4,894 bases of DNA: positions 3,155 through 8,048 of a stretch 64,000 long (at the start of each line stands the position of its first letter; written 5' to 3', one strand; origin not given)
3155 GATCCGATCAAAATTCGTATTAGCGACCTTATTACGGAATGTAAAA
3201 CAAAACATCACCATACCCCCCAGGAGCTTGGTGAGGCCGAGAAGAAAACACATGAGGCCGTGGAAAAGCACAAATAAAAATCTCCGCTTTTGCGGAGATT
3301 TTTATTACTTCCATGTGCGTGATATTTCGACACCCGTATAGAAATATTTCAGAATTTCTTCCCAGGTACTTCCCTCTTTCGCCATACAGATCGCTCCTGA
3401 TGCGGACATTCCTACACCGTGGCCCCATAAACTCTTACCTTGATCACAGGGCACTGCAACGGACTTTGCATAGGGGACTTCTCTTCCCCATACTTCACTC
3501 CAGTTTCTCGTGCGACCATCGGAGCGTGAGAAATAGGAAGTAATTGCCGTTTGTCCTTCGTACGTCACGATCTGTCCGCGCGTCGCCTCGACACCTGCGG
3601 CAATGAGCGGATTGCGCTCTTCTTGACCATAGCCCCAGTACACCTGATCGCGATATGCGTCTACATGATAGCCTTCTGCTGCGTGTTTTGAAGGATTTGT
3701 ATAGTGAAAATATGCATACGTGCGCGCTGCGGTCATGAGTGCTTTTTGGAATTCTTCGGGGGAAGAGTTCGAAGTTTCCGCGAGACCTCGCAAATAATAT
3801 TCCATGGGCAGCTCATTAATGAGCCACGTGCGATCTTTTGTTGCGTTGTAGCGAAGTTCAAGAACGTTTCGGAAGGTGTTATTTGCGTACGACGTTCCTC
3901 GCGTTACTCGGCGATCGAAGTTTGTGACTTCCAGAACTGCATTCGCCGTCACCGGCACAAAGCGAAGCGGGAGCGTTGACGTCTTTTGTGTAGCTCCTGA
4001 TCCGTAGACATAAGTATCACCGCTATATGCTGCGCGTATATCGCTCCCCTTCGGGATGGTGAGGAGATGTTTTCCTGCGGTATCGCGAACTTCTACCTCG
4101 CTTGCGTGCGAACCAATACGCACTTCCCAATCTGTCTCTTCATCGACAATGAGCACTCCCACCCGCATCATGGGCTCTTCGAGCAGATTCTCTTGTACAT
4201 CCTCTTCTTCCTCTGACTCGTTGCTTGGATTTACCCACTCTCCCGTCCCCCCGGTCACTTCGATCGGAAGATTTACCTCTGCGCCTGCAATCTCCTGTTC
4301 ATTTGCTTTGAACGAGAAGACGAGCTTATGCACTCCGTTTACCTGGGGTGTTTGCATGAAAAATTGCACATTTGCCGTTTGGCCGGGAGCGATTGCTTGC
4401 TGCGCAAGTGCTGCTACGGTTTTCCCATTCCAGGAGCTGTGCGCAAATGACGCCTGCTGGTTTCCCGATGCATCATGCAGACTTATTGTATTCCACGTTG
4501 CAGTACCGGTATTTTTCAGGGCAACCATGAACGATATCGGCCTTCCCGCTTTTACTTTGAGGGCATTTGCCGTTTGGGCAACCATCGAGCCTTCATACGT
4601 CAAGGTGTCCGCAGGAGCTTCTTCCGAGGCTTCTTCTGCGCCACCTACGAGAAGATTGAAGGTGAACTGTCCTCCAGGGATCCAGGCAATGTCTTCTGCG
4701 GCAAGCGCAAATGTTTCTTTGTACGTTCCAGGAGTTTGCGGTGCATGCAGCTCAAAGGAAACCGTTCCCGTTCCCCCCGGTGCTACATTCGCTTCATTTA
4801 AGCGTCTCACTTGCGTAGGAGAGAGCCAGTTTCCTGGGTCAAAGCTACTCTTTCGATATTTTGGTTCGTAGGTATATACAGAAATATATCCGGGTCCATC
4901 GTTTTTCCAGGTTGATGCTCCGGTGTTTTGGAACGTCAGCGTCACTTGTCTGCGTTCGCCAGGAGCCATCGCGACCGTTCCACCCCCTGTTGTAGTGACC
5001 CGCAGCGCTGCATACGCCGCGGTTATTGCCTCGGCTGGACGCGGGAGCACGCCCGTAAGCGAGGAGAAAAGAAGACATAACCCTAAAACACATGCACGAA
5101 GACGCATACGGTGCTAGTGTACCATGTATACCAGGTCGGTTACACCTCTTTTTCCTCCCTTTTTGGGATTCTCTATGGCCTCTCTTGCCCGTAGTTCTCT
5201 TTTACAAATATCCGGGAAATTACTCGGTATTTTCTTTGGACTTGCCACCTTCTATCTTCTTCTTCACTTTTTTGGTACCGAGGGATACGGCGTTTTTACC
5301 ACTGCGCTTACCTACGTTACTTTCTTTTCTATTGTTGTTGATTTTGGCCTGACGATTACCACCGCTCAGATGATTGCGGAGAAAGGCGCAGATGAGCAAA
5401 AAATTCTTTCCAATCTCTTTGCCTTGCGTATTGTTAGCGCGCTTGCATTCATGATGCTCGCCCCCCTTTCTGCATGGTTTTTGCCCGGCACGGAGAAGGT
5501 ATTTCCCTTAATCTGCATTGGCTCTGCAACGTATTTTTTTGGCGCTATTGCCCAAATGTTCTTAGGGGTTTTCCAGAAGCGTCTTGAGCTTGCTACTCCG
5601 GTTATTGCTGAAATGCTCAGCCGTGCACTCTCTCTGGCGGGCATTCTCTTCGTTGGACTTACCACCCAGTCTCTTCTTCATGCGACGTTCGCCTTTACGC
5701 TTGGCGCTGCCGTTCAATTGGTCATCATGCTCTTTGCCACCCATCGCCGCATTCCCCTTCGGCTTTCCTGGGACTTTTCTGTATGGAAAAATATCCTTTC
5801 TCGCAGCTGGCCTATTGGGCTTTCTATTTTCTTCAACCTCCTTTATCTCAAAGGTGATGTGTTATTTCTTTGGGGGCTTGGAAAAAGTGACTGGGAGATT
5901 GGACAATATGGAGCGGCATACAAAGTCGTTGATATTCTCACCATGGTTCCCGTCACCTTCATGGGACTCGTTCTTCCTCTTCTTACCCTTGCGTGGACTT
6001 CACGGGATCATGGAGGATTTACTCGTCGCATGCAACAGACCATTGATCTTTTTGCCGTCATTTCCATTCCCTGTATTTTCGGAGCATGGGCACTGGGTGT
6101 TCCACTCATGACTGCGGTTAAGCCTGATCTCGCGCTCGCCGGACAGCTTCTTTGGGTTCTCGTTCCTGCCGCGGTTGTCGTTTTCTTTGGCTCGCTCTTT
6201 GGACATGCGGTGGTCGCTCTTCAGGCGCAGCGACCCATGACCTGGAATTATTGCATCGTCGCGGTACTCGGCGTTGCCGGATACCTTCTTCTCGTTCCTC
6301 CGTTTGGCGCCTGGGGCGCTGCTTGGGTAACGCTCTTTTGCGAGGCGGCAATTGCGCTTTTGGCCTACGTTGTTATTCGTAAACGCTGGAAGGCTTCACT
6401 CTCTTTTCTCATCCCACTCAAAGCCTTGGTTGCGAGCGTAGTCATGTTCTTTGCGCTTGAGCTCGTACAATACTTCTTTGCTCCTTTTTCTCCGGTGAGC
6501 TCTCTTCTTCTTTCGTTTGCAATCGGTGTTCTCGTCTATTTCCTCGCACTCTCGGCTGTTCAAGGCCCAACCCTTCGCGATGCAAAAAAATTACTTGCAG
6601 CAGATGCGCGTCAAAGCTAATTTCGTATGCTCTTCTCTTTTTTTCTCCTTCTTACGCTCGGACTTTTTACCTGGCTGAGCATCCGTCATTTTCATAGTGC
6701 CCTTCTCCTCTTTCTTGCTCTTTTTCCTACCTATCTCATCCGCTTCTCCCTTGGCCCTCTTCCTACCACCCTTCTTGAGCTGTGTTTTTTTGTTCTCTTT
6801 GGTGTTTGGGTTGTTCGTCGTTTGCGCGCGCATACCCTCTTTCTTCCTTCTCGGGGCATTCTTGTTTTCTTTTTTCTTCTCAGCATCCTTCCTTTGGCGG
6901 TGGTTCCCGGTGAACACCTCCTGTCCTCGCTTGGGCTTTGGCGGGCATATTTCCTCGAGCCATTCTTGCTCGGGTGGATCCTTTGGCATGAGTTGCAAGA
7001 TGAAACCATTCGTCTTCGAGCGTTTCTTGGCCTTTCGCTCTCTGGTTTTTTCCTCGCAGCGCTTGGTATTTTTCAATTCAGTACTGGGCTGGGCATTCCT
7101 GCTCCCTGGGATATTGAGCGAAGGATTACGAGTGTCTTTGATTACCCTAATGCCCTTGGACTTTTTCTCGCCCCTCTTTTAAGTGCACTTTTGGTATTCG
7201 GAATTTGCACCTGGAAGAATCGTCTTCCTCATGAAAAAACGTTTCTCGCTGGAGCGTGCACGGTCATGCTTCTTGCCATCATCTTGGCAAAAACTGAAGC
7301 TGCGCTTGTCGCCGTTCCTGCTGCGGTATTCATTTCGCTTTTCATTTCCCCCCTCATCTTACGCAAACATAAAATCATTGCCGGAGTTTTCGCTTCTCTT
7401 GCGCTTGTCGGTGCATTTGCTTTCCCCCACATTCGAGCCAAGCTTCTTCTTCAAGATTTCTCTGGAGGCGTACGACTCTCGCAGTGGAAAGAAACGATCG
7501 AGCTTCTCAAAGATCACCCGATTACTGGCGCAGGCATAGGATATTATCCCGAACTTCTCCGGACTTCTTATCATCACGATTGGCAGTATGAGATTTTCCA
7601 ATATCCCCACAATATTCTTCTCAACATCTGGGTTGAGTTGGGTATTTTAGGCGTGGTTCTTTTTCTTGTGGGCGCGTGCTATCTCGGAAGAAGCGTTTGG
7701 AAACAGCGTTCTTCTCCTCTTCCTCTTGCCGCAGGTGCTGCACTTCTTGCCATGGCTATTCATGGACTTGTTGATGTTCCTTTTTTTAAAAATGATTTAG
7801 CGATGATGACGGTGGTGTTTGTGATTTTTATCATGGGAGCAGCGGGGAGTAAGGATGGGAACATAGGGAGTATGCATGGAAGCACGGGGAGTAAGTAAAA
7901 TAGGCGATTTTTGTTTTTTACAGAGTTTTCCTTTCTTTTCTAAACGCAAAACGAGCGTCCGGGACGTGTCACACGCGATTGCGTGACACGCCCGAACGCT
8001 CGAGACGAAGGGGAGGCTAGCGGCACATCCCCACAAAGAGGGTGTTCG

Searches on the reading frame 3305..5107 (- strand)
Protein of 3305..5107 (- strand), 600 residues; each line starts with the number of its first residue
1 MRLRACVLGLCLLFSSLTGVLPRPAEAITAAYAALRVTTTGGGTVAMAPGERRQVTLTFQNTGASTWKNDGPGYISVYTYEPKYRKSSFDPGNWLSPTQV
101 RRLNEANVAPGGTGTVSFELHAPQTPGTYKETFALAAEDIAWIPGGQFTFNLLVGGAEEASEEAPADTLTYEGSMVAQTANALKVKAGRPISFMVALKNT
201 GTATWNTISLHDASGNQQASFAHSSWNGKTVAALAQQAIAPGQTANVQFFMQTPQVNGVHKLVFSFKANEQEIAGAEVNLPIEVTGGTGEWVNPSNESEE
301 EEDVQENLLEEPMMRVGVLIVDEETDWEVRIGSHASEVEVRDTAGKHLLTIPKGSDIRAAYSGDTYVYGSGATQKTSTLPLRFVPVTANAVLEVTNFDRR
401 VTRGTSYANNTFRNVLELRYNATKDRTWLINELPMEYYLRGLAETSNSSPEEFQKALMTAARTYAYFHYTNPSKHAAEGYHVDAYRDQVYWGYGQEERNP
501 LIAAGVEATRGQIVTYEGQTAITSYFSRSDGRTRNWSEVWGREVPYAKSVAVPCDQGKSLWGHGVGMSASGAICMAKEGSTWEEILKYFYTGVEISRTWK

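Call 5: search_protein_families(library=pfam, proteins=[window:3305-5107:-], max_evalue=0.001)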
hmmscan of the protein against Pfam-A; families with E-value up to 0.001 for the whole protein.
window:3305-5107:- (600 aa): 2 families
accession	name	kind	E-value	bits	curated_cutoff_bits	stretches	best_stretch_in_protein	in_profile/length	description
PF16158.11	N_BRCA1_IG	-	6.3e-16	59.3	28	2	46-139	7-94/108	Ig-like domain from next to BRCA1 gene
PF08486.15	SpoIID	-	1.3e-13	51.8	23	1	425-516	3-97/97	Stage II sporulation protein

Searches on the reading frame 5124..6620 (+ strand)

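Call 5: search_protein_families(library=pfam, proteins=[window:5124-6620:+], max_evalue=0.001)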
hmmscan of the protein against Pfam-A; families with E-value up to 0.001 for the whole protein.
window:5124-6620:+ (498 aa): 1 family
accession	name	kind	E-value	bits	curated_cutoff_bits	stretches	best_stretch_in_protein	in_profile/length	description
PF01943.22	Polysacc_synt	-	1.8e-22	80.5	28.2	1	23-286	3-269/274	Polysaccharide biosynthesis protein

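Call 79: search_protein_families(library=ncbifam, proteins=[window:5124-6620:+], max_evalue=0.00001)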
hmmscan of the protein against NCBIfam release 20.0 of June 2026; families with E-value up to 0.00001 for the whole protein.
window:5124-6620:+ (498 aa): 2 families
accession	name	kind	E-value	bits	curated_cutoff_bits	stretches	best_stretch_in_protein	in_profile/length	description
TIGR02900.1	spore_V_B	equivalog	1.5e-09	37.1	372.3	1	31-474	11-487/488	stage V sporulation protein B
TIGR01695.1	murJ_mviN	equivalog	4.9e-07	28.8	235.55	1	142-482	139-499/506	murein biosynthesis integral membrane protein MurJ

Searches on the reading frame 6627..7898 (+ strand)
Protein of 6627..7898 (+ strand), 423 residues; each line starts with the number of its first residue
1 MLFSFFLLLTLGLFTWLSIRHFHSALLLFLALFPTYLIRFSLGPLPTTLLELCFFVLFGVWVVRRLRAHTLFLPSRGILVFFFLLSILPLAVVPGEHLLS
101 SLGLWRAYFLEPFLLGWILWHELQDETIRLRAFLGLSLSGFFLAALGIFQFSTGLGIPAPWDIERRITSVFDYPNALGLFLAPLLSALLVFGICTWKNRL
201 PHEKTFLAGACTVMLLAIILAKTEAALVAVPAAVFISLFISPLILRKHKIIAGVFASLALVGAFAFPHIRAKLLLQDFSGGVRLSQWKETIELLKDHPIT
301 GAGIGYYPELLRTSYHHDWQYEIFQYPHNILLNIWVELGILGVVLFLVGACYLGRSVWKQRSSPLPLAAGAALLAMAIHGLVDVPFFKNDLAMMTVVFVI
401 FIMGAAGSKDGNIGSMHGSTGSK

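Call 5: search_protein_families(library=pfam, proteins=[window:6627-7898:+], max_evalue=0.001)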
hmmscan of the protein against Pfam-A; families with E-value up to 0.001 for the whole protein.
window:6627-7898:+ (423 aa): 1 family
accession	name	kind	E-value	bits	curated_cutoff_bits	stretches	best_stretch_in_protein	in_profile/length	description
PF04932.20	Wzy_C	-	1.9e-20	73.6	31.7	1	211-347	3-149/149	O-Antigen ligase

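Call 79: search_protein_families(library=ncbifam, proteins=[window:6627-7898:+], max_evalue=0.00001)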
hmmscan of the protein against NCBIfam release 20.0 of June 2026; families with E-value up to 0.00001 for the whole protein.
window:6627-7898:+ (423 aa): 2 families
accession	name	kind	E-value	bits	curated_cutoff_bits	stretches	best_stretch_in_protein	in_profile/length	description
TIGR00947.1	2A73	equivalog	4.1e-08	32.7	366.4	1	37-401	28-418/425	IctB family putative bicarbonate transporter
TIGR03097.1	PEP_O_lig_1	hypoth_equivalog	5.9e-07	28.7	188.1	1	201-348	191-339/408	putative O-glycosylation ligase, exosortase A system-associated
